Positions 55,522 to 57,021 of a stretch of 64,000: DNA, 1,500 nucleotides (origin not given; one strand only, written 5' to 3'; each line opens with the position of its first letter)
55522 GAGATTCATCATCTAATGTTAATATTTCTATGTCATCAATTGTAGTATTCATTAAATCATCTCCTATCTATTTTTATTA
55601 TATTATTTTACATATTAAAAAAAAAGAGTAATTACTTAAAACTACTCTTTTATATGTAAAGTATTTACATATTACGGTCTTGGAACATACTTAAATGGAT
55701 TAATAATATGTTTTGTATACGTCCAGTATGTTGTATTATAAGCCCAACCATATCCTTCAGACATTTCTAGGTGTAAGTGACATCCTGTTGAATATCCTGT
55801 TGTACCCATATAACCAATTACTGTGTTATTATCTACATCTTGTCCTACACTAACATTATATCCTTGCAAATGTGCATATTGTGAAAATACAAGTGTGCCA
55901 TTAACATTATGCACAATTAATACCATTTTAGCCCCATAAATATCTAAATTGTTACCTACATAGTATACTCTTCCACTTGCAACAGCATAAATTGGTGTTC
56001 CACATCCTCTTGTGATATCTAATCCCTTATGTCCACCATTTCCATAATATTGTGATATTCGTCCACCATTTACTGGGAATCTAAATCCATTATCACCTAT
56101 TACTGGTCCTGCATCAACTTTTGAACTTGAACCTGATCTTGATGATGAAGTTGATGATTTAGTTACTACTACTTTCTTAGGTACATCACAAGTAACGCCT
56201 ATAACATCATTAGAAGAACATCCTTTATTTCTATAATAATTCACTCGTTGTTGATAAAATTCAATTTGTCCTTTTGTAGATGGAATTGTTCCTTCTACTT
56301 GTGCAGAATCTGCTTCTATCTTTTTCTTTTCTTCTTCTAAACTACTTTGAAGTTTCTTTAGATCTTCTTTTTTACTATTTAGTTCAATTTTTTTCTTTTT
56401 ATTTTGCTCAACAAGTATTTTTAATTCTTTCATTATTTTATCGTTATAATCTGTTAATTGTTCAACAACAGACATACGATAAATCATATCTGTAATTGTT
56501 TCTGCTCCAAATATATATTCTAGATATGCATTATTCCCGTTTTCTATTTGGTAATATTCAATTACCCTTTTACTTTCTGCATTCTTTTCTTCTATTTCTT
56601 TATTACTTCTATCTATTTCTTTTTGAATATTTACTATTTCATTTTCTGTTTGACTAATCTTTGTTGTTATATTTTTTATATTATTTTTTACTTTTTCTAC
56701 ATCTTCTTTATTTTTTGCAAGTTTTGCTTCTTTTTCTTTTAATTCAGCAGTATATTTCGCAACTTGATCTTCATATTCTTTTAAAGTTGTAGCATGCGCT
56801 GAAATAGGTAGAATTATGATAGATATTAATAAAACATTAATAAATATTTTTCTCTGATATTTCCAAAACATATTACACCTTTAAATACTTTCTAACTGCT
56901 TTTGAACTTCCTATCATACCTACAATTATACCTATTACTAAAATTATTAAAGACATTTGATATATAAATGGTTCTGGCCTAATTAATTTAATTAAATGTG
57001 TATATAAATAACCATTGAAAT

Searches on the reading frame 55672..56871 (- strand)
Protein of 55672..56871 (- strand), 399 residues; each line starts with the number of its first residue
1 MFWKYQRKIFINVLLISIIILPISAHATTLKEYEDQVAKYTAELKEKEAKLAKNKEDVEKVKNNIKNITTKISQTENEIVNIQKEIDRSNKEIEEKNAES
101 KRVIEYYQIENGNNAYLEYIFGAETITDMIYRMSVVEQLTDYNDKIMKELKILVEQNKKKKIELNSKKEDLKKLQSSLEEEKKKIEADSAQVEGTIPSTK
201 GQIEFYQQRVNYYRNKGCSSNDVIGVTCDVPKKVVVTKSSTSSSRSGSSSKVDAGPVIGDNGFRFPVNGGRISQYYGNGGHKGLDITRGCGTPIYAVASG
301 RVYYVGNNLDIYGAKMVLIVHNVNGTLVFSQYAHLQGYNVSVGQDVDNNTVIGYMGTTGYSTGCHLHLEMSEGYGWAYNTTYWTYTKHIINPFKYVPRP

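Call 65: search_protein_families(library=pfam, proteins=[window:55672-56871:-], max_evalue=0.00001)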
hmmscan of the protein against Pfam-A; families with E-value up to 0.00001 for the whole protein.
window:55672-56871:- (399 aa): 2 families
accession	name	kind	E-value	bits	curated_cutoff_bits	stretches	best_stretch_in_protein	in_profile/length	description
PF01551.29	Peptidase_M23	-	1.6e-21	76.7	28.7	1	280-372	2-89/96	Peptidase family M23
PF24568.1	CC_PcsB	-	7.4e-11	42.2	27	1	86-151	1-66/75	Peptidoglycan hydrolase PcsB, coiled-coil domain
